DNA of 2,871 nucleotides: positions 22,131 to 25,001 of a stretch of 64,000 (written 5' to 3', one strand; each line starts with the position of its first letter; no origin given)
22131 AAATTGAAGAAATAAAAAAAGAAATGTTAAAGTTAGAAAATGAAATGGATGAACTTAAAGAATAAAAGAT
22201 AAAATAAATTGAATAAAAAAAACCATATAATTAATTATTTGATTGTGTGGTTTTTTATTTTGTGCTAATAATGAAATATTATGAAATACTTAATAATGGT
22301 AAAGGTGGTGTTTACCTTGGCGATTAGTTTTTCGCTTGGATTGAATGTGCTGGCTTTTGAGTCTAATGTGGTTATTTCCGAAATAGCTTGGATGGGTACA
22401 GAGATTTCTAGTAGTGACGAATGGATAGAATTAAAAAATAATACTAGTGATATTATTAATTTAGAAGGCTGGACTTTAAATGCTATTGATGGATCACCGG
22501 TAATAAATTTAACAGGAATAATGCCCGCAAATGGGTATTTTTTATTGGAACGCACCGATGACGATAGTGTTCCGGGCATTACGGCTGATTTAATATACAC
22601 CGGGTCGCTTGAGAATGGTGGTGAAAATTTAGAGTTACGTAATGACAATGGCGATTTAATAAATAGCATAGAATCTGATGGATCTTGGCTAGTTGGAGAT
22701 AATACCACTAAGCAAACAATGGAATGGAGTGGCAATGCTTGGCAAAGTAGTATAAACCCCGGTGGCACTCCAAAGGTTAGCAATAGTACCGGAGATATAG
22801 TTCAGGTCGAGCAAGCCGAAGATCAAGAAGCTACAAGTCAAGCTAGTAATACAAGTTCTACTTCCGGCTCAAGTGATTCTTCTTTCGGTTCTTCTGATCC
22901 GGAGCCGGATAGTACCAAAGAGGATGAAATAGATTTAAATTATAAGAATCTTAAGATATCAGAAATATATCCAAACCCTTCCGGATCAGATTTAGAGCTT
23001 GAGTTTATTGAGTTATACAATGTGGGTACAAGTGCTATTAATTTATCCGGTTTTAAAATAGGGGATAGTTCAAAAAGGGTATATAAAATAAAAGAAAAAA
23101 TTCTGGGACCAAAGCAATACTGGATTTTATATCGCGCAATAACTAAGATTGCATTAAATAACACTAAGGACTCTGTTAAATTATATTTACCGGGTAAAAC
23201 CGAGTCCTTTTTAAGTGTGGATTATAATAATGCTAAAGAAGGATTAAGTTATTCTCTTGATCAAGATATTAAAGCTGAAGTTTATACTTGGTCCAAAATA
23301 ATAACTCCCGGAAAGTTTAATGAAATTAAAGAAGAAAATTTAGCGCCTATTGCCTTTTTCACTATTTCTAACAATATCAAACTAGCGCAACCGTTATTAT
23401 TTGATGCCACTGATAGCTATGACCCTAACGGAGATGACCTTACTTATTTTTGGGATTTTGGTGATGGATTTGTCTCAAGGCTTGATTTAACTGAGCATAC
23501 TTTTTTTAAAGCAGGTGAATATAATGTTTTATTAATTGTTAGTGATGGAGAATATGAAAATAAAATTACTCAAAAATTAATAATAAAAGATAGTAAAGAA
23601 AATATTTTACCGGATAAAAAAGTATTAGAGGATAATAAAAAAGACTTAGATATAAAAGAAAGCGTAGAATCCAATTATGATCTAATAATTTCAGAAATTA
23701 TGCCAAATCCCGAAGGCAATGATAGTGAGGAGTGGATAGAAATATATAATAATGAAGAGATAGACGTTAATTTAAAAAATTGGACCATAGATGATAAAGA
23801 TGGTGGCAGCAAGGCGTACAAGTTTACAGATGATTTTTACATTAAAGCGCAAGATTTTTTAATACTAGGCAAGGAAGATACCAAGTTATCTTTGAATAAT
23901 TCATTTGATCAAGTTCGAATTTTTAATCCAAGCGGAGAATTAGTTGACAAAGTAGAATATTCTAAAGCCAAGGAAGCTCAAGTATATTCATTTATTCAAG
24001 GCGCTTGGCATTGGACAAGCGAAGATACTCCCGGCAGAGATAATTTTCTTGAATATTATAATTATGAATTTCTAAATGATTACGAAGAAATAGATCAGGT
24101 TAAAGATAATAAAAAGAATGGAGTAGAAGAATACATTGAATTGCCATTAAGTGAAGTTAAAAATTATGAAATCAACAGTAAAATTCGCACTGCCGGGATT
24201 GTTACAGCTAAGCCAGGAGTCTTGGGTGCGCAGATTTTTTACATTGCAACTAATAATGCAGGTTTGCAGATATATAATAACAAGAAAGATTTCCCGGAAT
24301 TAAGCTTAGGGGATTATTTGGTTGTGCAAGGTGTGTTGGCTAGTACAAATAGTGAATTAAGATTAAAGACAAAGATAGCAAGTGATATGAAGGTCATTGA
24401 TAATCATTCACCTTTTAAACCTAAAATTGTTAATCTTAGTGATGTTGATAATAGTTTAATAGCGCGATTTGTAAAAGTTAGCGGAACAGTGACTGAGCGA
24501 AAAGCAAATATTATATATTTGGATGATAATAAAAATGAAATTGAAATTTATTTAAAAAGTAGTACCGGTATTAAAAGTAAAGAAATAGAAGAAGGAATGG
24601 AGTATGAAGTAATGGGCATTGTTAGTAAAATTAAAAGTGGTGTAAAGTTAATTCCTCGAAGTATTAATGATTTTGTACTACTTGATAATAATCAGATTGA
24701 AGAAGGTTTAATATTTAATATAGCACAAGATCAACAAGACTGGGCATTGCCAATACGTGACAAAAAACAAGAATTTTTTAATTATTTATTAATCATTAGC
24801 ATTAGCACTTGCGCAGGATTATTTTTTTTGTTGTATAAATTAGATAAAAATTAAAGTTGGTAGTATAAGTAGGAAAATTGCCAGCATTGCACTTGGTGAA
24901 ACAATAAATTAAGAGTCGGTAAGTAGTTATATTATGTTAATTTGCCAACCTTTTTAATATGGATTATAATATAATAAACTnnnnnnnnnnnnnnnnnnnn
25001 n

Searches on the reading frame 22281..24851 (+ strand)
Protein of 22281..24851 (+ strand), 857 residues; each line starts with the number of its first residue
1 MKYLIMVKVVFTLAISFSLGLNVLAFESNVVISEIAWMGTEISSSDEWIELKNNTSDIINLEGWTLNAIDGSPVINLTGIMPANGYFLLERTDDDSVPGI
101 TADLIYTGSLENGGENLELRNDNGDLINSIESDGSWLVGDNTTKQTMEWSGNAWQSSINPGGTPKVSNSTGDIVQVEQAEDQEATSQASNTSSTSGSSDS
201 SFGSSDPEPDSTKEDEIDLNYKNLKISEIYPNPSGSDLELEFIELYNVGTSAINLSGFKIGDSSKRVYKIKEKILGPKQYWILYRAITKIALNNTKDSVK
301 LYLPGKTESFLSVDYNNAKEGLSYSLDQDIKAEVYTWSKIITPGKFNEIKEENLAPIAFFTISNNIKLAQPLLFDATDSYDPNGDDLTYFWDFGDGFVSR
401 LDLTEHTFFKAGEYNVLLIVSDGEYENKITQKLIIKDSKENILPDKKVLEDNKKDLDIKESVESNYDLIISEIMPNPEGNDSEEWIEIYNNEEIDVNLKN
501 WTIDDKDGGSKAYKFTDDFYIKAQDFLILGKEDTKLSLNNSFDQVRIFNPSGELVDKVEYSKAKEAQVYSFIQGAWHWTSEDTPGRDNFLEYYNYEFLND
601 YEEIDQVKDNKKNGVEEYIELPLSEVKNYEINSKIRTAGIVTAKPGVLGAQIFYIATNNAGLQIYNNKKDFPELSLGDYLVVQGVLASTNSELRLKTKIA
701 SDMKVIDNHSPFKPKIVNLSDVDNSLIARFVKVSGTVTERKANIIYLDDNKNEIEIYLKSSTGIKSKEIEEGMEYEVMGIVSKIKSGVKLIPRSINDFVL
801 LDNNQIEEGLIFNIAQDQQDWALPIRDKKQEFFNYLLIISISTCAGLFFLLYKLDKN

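Call 58: search_protein_families(library=pfam, proteins=[window:22281-24851:+], max_evalue=0.001)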
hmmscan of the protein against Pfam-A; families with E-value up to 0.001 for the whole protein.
window:22281-24851:+ (857 aa): 4 families
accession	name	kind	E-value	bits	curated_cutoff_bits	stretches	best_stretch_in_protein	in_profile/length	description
PF00932.25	LTD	-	1e-44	151.8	34.3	3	464-561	4-108/109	Lamin Tail Domain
PF18911.6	PKD_4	-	3.4e-16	59.5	27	1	353-424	1-72/85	PKD domain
PF00801.26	PKD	-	6.1e-08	33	23.5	1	366-423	11-68/80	PKD domain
PF01336.31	tRNA_anti-codon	-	2.4e-05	24.6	27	0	731-796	1-73/75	OB-fold nucleic acid binding domain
